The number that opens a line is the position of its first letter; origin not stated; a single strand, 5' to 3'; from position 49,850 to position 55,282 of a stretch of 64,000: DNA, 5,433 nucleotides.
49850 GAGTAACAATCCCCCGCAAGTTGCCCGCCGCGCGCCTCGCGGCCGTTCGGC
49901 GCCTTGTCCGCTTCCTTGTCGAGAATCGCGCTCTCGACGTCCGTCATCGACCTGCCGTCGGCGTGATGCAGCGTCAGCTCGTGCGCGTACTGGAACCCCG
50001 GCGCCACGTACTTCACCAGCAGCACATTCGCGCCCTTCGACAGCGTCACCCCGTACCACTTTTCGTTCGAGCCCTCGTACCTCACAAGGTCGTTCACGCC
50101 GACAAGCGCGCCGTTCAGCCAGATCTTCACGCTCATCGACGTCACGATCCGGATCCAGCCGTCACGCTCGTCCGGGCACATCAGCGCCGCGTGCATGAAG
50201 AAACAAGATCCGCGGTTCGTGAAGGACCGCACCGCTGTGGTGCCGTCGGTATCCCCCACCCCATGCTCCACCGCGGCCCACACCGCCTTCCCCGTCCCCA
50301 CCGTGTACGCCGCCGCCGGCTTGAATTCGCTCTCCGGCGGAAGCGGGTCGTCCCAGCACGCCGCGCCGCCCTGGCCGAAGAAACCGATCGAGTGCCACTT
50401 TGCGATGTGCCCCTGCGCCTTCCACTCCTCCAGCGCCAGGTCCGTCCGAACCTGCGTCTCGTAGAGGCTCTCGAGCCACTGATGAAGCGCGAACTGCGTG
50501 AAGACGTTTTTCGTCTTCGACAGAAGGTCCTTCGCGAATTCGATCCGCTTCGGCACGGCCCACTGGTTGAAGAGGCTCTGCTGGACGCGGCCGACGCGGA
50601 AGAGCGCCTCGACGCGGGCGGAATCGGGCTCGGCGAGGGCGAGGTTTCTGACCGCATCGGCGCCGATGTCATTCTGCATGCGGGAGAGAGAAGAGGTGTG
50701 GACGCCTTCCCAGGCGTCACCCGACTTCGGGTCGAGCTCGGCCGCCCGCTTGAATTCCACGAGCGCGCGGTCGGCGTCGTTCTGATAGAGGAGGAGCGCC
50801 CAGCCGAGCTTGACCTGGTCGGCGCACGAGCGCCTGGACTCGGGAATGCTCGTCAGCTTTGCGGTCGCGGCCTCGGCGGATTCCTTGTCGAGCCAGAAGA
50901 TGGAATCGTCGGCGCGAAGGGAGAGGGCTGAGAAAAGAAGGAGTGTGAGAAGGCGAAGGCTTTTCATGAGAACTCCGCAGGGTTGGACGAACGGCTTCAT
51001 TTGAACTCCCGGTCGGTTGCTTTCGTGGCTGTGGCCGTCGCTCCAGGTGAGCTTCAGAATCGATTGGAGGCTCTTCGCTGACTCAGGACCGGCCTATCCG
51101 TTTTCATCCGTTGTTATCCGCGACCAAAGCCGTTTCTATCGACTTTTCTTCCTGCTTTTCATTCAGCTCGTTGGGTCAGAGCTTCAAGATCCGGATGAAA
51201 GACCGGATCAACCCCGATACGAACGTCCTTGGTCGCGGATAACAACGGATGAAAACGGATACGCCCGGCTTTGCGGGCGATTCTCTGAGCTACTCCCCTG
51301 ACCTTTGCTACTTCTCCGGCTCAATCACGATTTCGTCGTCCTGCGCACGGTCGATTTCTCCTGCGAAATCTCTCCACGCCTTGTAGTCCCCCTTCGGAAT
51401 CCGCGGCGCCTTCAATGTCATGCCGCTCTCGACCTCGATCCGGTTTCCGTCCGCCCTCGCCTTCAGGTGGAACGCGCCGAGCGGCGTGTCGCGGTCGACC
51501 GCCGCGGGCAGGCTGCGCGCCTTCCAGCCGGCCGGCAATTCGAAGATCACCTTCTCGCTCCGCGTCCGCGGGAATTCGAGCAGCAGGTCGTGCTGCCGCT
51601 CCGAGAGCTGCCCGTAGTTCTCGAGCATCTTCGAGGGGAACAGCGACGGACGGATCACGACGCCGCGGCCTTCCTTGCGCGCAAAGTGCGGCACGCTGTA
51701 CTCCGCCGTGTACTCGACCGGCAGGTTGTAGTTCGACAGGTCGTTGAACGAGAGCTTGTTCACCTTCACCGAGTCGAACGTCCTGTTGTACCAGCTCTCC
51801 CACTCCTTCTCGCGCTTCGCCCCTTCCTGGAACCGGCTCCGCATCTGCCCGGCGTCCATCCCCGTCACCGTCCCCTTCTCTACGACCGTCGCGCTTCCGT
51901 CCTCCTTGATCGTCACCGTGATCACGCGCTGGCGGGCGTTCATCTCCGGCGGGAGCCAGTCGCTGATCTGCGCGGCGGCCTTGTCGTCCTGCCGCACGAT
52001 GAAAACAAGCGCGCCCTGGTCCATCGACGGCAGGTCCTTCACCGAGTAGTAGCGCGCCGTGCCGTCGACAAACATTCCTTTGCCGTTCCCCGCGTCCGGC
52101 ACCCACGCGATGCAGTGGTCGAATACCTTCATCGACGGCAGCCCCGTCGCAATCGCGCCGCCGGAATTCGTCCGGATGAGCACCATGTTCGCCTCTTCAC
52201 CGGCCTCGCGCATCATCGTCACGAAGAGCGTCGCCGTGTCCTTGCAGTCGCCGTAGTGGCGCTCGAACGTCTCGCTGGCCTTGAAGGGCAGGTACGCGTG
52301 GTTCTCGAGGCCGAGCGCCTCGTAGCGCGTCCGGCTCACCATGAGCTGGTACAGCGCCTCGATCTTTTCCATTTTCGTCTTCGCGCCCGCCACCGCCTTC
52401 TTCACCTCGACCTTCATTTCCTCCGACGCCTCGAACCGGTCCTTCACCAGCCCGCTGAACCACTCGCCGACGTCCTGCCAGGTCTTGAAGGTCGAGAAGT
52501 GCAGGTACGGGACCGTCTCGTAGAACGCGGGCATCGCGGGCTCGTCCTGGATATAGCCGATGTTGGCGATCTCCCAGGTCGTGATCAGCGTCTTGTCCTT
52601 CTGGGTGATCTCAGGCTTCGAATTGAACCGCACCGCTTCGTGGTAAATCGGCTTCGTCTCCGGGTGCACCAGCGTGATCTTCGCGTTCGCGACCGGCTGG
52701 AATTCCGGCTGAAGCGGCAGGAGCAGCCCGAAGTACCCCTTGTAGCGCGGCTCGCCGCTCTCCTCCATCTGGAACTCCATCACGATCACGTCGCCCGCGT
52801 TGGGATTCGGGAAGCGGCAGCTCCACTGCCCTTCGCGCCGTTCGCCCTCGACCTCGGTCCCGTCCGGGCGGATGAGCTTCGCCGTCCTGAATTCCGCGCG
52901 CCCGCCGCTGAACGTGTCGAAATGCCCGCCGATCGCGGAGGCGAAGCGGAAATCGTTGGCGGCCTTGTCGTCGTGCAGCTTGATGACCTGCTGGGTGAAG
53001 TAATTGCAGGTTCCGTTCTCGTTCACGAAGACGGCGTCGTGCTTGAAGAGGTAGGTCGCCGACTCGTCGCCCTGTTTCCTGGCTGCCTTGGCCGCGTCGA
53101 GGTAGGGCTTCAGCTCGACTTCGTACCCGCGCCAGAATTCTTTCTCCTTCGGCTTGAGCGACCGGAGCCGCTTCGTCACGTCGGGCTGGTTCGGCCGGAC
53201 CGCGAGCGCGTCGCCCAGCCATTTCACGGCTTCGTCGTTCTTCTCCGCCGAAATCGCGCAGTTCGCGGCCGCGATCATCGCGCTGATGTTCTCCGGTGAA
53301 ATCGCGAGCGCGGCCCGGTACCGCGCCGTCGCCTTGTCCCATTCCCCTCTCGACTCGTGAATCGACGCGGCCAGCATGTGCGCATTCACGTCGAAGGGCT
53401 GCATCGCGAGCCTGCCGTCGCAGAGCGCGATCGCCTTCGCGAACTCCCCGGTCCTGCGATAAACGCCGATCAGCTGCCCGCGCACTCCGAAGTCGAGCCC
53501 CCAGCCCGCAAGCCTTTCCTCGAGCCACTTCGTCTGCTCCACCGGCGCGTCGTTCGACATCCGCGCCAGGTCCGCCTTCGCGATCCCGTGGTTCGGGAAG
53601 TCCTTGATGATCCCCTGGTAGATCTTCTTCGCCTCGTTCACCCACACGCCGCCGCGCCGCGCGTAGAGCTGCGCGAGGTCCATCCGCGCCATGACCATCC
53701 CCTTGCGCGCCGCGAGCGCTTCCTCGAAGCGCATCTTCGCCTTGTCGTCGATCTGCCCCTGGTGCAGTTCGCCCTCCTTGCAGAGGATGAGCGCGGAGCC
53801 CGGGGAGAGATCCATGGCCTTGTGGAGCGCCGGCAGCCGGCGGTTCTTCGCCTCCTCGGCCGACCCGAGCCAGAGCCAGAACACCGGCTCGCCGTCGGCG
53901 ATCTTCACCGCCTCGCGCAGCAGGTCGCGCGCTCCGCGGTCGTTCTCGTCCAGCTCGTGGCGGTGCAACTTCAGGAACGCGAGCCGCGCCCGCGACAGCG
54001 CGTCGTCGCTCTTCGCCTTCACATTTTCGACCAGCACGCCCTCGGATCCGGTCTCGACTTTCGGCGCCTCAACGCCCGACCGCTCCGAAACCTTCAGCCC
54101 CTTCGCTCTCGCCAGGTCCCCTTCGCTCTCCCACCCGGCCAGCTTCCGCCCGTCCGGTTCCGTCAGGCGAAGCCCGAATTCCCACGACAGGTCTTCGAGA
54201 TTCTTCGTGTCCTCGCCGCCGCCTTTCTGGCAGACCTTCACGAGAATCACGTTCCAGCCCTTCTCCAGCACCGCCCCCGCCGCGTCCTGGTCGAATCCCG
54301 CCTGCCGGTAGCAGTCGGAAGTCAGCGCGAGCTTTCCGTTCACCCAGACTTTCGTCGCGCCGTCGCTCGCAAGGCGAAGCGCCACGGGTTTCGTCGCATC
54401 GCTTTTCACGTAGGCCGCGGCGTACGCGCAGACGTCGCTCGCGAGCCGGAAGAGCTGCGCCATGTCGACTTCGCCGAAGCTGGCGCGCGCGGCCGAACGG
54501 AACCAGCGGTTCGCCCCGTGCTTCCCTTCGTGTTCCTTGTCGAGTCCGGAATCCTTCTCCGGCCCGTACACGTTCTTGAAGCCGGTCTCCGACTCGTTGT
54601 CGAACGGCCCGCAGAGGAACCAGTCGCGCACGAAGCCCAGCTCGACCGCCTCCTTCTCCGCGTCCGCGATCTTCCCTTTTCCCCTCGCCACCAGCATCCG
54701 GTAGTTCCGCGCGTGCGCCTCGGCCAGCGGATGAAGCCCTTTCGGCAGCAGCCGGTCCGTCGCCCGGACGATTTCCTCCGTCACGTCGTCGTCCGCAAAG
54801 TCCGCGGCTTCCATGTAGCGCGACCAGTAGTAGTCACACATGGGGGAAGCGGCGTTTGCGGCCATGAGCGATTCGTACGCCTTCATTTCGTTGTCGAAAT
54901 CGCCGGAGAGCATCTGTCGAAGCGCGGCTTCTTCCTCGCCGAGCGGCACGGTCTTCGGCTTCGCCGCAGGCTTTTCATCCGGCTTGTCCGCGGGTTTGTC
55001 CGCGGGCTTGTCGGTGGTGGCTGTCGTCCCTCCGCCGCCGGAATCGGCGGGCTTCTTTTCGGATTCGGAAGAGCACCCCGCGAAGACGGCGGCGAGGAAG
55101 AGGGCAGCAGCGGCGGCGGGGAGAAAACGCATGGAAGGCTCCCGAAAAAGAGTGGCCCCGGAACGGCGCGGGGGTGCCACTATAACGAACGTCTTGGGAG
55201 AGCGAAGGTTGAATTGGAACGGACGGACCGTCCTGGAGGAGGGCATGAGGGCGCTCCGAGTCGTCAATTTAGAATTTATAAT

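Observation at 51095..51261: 167-bp MITE-like element with perfect 33-bp terminal inverted repeats between two tandem giant transglutaminase-like paralogs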

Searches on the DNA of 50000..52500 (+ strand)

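Call 15: search_rna_families(source=window, start=50000, end=52500, threshold=evalue, max_evalue=10)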
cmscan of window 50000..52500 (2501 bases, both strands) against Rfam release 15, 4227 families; matches with E-value up to 10: 1.
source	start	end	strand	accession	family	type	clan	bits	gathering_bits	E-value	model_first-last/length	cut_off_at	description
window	51503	51571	+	RF00223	IRES_Bip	Cis-reg; IRES;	-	9.6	40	4.7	1-263/263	no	bip internal ribosome entry site (IRES)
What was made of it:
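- On Known RNA families (Rfam 15): No relevant match at E <= 10 in 50000-52500 (call 15).
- No Rfam match, even at E = 10 (call 15).
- Tried and rejected: Rfam scan at E <= 10: nothing relevant (call 15).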

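Call 41: search_dna_similar(query=window:51085-51270:+, collection=plasmids, mode=distant, max_evalue=0.01)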
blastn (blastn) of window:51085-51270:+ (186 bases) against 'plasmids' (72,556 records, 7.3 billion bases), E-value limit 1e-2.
No match.

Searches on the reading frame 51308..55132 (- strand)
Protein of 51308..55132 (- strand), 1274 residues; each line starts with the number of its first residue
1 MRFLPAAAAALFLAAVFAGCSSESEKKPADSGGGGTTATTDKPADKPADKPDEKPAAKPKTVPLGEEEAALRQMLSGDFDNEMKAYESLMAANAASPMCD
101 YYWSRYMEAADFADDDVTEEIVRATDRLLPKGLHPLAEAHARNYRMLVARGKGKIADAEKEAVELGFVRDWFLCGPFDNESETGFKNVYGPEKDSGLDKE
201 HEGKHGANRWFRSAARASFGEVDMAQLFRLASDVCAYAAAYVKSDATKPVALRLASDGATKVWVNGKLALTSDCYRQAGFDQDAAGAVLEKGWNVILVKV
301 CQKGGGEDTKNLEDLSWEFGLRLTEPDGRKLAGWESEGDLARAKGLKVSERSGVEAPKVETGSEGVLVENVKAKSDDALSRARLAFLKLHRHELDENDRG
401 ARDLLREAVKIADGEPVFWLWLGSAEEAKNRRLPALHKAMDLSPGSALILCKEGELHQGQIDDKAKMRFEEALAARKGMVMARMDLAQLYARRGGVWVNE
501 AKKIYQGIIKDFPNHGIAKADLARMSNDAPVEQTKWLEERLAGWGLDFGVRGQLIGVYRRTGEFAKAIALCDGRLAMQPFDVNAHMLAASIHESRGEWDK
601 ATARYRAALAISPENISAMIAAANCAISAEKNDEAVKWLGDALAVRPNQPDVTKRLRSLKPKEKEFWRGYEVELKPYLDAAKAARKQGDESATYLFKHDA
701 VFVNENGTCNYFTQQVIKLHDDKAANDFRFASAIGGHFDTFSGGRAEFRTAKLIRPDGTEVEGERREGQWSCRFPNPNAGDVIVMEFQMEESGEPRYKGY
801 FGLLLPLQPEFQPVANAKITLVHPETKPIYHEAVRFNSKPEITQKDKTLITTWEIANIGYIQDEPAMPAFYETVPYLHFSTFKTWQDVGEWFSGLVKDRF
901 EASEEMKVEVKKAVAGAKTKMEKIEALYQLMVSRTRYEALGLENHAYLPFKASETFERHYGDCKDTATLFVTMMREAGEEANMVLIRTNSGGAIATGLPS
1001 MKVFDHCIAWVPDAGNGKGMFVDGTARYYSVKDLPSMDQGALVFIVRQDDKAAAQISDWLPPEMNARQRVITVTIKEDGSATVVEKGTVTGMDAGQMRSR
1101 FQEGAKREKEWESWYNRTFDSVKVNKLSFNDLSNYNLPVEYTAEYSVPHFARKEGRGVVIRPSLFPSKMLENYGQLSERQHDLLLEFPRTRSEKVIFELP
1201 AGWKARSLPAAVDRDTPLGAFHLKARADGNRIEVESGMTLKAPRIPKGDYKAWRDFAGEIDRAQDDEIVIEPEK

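Call 11: search_protein_families(library=pfam, proteins=[window:51308-55132:-], max_evalue=0.01)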
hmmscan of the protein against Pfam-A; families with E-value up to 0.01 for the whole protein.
window:51308-55132:- (1274 aa): 12 families
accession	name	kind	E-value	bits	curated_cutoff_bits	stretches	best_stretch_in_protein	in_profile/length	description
PF14559.12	TPR_19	-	5.4e-16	59.1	25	1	595-652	4-61/68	Tetratricopeptide repeat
PF13428.12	TPR_14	-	9.6e-12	44.8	23.5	1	583-624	2-43/44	Tetratricopeptide repeat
PF01841.26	Transglut_core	-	3.4e-08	34.2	23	1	912-985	6-76/108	Transglutaminase-like superfamily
PF13176.12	TPR_7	-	1.5e-07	31.4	27.9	0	586-613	3-30/36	Tetratricopeptide repeat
PF12969.12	DUF3857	-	2.1e-07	31.6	24.6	1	769-858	79-166/170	Domain of Unknown Function with PDB structure (DUF3857)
PF13414.12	TPR_11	-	3.6e-07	30.2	26.8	1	594-618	6-30/42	TPR repeat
PF07719.23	TPR_2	-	1.6e-06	28.2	27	0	583-615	2-34/34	Tetratricopeptide repeat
PF12895.13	ANAPC3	-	3.8e-05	24.3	27.2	1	563-641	4-81/82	Anaphase-promoting complex, cyclosome, subunit 3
PF12970.12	DUF3858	-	0.00022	21.8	27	1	1177-1265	23-111/116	Domain of Unknown Function with PDB structure (DUF3858)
PF13424.12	TPR_12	-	0.00034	21.2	30.1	1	585-646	6-75/77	Tetratricopeptide repeat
PF13432.12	TPR_16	-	0.00049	20.9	32.7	1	558-615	7-64/65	Tetratricopeptide repeat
PF13371.12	TPR_9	-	0.0014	19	35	1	557-619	4-66/73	Tetratricopeptide repeat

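Call 19: find_encoding_contigs(protein=window:51308-55132:-, flank=10000, max_places=10)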
Protein window:51308-55132:- (1274 aa): 3 contigs read that carry it; 2 places shown.
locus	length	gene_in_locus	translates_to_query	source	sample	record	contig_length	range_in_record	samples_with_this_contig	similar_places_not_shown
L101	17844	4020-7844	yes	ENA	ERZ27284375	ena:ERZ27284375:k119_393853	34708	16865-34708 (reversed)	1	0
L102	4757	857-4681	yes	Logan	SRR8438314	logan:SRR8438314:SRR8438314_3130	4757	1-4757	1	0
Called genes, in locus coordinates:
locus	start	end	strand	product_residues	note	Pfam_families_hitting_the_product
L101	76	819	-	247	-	-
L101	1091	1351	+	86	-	PF00550:PP-binding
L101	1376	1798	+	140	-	PF07977:FabA, PF22818:ApeI-like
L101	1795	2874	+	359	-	PF01694:Rhomboid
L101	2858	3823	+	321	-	PF03279:Lip_A_acyltrans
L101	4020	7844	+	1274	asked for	PF13428:TPR_14 (faint), PF07719:TPR_2 (faint), PF13414:TPR_11 (faint), PF13176:TPR_7 (faint), PF12895:ANAPC3 (faint), PF14559:TPR_19, PF12969:DUF3857 (weak), PF01841:Transglut_core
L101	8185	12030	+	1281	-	PF13428:TPR_14 (faint), PF13431:TPR_17 (faint), PF14559:TPR_19 (faint), PF12969:DUF3857 (weak)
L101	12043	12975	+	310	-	-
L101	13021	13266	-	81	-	-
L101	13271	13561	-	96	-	PF14076:DUF4258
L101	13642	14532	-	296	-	PF01112:Asparaginase_2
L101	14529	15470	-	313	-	PF01112:Asparaginase_2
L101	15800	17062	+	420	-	-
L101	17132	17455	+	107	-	PF03091:CutA1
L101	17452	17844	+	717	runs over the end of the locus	PF07719:TPR_2 (faint), PF13360:PQQ_2 (faint)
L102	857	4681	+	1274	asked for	PF13428:TPR_14 (faint), PF07719:TPR_2 (faint), PF13414:TPR_11 (faint), PF13176:TPR_7 (faint), PF12895:ANAPC3 (faint), PF14559:TPR_19, PF12969:DUF3857 (weak), PF01841:Transglut_core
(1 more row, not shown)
